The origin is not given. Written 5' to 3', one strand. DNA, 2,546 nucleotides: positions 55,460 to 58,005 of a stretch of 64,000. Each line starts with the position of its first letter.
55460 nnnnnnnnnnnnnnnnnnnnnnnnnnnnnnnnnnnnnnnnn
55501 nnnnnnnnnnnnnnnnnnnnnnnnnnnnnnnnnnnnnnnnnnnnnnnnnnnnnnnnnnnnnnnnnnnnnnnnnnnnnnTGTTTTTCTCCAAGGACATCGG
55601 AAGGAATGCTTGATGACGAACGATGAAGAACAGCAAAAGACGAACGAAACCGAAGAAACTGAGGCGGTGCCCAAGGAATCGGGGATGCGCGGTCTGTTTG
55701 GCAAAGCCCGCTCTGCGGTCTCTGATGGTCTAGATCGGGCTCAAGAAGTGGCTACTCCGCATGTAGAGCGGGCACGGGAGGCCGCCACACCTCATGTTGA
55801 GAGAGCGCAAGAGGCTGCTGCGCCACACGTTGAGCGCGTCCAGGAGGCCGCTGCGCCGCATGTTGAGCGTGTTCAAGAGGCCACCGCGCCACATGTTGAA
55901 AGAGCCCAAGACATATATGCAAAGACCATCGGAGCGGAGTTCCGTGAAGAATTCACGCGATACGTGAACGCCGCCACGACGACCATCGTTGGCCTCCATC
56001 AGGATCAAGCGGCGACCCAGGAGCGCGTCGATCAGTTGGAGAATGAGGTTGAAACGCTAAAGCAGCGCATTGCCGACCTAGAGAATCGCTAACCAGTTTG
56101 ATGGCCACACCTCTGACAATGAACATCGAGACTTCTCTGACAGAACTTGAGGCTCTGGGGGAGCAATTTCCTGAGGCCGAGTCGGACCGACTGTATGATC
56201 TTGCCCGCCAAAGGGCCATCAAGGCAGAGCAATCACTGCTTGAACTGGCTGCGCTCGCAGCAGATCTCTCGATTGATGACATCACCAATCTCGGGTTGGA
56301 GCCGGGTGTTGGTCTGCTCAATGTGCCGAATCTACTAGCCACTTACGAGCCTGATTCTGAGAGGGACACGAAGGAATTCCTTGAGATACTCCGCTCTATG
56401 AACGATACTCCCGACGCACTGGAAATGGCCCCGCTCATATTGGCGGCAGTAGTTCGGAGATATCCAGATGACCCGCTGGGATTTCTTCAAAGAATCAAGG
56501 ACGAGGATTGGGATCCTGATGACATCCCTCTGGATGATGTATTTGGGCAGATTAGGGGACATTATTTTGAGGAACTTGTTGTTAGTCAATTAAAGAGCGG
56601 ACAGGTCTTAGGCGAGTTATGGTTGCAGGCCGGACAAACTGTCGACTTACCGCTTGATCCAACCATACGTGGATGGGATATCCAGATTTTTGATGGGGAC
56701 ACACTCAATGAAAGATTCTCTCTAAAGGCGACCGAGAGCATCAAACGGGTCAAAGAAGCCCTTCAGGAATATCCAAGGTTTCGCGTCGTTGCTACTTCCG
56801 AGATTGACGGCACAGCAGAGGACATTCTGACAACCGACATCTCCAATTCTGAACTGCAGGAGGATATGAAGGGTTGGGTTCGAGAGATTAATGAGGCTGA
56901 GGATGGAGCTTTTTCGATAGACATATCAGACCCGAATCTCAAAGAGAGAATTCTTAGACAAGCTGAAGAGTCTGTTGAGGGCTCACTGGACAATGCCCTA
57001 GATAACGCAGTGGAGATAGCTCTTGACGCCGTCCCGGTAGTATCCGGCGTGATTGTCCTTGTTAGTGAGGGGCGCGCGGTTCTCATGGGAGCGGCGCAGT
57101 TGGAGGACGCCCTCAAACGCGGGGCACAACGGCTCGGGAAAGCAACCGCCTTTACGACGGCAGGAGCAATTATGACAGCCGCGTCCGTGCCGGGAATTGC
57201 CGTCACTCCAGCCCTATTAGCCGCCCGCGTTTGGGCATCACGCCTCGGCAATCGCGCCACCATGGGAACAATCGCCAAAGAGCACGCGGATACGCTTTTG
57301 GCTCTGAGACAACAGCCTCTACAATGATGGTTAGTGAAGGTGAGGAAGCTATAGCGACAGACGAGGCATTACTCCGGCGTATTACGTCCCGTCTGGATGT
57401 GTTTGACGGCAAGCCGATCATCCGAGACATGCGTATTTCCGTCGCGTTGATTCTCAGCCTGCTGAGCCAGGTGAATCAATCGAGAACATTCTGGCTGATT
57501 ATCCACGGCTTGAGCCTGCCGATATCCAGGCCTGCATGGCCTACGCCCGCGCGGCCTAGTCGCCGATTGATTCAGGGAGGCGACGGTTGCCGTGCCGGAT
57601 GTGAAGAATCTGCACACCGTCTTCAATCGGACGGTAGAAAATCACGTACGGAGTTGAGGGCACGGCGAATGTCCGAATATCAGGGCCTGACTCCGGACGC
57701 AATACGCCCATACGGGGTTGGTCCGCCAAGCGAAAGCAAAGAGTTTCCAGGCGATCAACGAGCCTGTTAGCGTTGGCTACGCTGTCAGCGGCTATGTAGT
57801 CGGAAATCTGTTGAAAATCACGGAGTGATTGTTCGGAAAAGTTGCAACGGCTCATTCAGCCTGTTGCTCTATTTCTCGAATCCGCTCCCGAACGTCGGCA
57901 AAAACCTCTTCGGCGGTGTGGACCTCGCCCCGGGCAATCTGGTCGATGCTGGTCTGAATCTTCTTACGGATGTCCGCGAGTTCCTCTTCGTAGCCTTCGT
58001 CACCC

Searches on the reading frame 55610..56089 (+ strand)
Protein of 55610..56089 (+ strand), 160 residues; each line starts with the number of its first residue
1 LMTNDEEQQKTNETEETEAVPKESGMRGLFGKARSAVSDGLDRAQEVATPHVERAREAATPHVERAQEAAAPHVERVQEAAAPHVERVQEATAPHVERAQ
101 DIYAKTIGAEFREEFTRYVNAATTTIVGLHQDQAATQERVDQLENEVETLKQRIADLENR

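Call 56: search_protein_families(library=pfam, proteins=[window:55610-56089:+], max_evalue=0.001)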
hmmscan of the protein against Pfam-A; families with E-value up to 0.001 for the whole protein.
window:55610-56089:+ (160 aa): 1 family
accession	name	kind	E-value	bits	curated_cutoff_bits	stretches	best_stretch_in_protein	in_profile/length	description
PF01442.23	Apolipoprotein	-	9.4e-09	35.7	90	1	27-105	98-176/190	Apolipoprotein A1/A4/E domain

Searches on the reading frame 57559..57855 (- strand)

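Call 56: search_protein_families(library=pfam, proteins=[window:57559-57855:-], max_evalue=0.001)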
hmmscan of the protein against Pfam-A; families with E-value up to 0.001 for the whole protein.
window:57559-57855:- (99 aa): 1 family
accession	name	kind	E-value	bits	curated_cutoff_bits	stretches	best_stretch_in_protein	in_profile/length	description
PF05016.21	ParE_toxin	-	1.5e-17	64.4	23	1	6-91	3-87/89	ParE toxin of type II toxin-antitoxin system, parDE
